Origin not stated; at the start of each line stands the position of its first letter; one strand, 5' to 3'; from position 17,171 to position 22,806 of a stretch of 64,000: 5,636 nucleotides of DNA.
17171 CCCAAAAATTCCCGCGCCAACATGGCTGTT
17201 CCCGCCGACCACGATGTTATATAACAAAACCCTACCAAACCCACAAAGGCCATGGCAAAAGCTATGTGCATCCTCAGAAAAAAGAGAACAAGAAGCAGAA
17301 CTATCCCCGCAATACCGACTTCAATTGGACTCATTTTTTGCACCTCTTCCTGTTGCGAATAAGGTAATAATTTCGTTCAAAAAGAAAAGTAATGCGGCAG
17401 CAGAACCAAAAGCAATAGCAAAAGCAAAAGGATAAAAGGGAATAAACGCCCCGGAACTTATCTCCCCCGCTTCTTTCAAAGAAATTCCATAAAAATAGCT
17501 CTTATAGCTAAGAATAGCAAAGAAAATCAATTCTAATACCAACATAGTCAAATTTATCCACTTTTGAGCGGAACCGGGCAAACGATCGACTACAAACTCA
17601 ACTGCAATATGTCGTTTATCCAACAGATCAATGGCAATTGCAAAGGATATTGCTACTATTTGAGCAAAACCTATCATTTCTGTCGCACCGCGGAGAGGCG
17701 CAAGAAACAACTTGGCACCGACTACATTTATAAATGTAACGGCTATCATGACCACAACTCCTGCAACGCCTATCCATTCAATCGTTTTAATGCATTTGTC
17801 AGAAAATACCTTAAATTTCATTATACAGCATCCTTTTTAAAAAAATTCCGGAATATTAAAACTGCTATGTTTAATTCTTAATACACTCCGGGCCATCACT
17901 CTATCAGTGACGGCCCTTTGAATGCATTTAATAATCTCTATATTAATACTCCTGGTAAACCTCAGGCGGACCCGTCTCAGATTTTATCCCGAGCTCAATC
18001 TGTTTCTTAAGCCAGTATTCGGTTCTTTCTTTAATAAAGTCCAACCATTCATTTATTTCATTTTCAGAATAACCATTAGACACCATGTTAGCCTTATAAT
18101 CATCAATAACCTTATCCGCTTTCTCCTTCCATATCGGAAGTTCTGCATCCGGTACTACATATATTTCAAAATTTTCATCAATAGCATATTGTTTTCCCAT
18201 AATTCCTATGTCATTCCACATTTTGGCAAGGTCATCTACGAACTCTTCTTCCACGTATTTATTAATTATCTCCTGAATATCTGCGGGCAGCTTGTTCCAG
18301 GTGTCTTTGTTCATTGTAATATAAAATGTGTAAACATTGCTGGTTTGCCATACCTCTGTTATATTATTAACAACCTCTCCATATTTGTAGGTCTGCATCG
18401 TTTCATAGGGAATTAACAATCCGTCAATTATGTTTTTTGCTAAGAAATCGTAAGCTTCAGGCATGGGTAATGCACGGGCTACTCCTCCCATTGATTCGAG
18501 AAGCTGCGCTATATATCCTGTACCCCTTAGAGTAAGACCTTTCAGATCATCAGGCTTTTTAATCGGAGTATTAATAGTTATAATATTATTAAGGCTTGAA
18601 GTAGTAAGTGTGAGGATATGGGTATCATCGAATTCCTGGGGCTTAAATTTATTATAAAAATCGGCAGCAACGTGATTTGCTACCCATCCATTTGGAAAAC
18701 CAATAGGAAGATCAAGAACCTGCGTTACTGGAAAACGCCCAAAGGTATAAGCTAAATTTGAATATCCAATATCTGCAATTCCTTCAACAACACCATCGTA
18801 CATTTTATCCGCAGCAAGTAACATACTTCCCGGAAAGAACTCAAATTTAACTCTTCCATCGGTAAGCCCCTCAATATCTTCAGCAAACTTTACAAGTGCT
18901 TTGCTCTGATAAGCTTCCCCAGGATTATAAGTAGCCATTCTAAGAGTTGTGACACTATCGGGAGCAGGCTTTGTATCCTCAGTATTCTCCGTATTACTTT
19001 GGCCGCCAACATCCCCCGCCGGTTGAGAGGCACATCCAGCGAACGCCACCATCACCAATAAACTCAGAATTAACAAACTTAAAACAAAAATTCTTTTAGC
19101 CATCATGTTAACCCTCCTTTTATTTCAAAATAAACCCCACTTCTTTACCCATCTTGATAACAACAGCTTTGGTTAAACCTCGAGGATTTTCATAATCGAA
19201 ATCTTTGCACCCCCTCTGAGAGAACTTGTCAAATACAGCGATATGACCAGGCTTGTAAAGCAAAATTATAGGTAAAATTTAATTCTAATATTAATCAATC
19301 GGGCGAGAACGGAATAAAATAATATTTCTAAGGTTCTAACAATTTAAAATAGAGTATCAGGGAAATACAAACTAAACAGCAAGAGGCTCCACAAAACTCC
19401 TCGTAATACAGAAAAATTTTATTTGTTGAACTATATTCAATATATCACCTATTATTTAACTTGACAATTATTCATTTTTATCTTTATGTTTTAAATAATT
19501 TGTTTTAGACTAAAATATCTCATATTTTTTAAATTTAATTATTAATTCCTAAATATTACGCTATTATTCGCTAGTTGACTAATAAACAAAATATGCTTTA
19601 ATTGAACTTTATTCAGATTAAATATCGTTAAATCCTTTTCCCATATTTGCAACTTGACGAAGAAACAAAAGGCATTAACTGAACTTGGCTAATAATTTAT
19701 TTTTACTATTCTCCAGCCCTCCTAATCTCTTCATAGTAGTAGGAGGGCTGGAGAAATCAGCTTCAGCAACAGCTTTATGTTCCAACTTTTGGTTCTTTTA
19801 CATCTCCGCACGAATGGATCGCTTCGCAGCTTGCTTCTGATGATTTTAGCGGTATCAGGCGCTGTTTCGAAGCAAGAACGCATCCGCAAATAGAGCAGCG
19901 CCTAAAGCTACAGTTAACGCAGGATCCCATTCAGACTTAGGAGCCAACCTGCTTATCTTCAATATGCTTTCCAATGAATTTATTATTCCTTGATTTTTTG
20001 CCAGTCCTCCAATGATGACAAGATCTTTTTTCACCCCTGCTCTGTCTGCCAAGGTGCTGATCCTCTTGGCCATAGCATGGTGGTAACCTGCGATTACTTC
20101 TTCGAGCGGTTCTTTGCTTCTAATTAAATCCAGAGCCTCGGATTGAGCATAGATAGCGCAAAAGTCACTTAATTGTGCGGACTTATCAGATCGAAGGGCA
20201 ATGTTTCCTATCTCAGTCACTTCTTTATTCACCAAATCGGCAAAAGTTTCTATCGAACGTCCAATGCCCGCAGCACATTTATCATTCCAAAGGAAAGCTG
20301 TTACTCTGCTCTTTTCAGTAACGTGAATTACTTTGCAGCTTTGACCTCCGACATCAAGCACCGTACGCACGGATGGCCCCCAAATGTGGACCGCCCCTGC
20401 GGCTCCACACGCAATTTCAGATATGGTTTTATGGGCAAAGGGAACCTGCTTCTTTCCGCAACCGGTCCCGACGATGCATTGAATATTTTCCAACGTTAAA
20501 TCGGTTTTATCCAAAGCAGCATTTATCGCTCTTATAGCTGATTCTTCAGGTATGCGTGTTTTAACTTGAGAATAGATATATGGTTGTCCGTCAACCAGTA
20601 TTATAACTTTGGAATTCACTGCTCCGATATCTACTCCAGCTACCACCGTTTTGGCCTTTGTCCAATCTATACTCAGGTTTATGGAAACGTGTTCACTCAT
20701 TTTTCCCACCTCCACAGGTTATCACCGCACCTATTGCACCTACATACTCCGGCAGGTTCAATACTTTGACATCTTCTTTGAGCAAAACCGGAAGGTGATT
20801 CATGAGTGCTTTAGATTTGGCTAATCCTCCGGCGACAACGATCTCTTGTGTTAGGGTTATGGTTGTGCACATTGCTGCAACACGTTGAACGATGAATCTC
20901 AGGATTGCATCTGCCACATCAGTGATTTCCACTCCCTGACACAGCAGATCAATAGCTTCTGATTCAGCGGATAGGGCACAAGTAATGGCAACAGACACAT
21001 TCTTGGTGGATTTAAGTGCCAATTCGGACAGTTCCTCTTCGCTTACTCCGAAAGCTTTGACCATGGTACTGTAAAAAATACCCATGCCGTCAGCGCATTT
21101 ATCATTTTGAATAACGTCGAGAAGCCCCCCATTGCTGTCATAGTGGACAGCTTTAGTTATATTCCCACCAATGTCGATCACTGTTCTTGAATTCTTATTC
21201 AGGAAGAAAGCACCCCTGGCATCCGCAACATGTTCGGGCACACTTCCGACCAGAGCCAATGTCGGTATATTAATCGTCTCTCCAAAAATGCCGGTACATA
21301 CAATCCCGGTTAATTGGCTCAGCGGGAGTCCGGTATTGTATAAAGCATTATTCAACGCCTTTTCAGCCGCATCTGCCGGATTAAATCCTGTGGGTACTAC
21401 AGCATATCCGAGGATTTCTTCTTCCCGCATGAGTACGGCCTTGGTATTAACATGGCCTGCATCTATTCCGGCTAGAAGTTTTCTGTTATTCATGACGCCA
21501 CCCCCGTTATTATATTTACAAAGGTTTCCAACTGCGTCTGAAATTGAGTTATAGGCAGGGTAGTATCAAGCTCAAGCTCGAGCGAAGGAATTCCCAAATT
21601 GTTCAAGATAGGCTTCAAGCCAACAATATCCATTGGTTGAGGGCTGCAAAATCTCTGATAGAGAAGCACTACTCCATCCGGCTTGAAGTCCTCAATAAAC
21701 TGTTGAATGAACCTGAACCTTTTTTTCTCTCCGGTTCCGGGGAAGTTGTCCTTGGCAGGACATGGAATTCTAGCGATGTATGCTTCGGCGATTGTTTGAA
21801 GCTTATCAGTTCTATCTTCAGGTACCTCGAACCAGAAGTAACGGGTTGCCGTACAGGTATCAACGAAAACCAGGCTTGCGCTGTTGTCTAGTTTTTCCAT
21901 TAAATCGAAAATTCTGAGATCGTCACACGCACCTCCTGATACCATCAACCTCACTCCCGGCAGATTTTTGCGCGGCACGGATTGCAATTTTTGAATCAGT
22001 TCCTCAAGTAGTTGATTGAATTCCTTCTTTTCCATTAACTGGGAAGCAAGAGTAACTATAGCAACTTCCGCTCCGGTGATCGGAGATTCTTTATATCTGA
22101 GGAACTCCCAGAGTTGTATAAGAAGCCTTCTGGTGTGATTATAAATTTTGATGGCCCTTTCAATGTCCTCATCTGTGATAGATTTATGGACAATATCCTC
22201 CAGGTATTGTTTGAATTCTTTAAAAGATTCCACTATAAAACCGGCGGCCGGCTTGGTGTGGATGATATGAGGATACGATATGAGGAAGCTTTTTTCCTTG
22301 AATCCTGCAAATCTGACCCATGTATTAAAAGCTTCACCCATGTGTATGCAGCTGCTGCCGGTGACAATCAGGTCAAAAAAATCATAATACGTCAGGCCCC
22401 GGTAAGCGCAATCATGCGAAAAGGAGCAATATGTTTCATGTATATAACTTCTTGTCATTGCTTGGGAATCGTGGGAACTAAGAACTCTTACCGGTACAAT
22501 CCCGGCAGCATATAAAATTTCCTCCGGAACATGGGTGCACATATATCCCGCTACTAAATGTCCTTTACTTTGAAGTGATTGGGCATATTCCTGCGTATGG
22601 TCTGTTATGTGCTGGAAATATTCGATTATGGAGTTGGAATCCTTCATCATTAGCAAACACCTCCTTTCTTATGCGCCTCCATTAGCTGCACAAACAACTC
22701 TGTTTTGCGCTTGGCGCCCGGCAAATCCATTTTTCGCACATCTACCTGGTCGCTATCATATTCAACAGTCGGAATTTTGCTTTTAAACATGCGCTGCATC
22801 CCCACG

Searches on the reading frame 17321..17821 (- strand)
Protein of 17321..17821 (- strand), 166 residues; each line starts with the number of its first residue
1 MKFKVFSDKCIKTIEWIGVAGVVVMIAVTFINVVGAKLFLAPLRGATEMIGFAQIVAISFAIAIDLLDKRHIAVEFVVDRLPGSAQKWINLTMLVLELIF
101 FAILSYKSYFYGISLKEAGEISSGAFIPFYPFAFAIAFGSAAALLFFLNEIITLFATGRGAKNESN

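Call 32: search_protein_families(library=pfam, proteins=[window:17321-17821:-], max_evalue=0.00001)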
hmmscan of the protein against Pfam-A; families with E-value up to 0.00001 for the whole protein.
window:17321-17821:- (166 aa): 1 family
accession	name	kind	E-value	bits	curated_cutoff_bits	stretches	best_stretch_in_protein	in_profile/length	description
PF04290.18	DctQ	-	4.1e-19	69.2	28.3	1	25-156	1-131/132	Tripartite ATP-independent periplasmic transporters, DctQ component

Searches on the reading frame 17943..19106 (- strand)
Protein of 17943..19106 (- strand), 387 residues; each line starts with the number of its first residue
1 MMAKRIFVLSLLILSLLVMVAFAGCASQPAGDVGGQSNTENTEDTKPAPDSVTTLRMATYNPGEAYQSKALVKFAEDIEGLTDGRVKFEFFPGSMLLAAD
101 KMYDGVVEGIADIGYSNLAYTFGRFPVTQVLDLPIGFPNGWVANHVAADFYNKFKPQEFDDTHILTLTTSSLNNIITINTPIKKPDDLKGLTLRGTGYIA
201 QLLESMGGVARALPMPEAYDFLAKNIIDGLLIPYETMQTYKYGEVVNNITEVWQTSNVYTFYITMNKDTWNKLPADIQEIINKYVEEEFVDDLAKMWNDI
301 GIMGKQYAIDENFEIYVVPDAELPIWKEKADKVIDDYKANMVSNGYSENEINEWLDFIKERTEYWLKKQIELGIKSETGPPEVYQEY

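Call 32: search_protein_families(library=pfam, proteins=[window:17943-19106:-], max_evalue=0.00001)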
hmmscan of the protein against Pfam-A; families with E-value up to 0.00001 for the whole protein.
window:17943-19106:- (387 aa): 1 family
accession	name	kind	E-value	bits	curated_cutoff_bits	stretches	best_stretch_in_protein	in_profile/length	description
PF03480.18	DctP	-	3.7e-42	145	23.4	1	58-338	2-284/286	Bacterial extracellular solute-binding protein, family 7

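Call 52: search_protein_families(library=ncbifam, proteins=[window:17943-19106:-], max_evalue=1e-10)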
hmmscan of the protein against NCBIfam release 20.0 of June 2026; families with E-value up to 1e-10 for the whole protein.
window:17943-19106:- (387 aa): 2 families
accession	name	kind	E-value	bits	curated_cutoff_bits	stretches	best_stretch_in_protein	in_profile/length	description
NF037995.1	TRAP_S1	subfamily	3.7e-24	85.5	50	1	56-287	1-233/271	TRAP transporter substrate-binding protein DctP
TIGR00787.1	dctP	subfamily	5.1e-22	78.5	175.05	1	66-287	10-233/257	DctP family TRAP transporter solute-binding subunit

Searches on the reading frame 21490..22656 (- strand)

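Call 32: search_protein_families(library=pfam, proteins=[window:21490-22656:-], max_evalue=0.00001)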
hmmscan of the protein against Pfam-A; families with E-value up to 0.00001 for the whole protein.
window:21490-22656:- (388 aa): 1 family
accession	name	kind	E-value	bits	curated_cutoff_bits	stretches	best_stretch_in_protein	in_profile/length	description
PF06050.19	HGD-D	-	1.3e-69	235.8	28.4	1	40-383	1-342/342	2-hydroxyglutaryl-CoA dehydratase, D-component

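Call 52: search_protein_families(library=ncbifam, proteins=[window:21490-22656:-], max_evalue=1e-10)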
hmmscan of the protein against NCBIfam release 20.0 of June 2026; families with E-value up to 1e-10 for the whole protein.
window:21490-22656:- (388 aa): 4 families
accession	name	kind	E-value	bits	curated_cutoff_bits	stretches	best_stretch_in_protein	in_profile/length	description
TIGR03190.1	benz_CoA_bzdN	equivalog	3e-61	207.3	453.8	1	11-383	4-371/377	benzoyl-CoA reductase, bzd-type, subunit N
NF040772.1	double_cubane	equivalog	5.3e-44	150.8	350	1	24-383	11-372/372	double-cubane-cluster-containing anaerobic reductase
NF052456.1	HyiscapDhHadC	equivalog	8e-39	133.6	700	1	8-382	2-371/372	(R)-2-hydroxyisocaproyl-CoA dehydratase subunit beta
TIGR02263.1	benz_CoA_red_C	equivalog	1.2e-22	80.4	421.15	1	31-361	28-357/380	benzoyl-CoA reductase subunit C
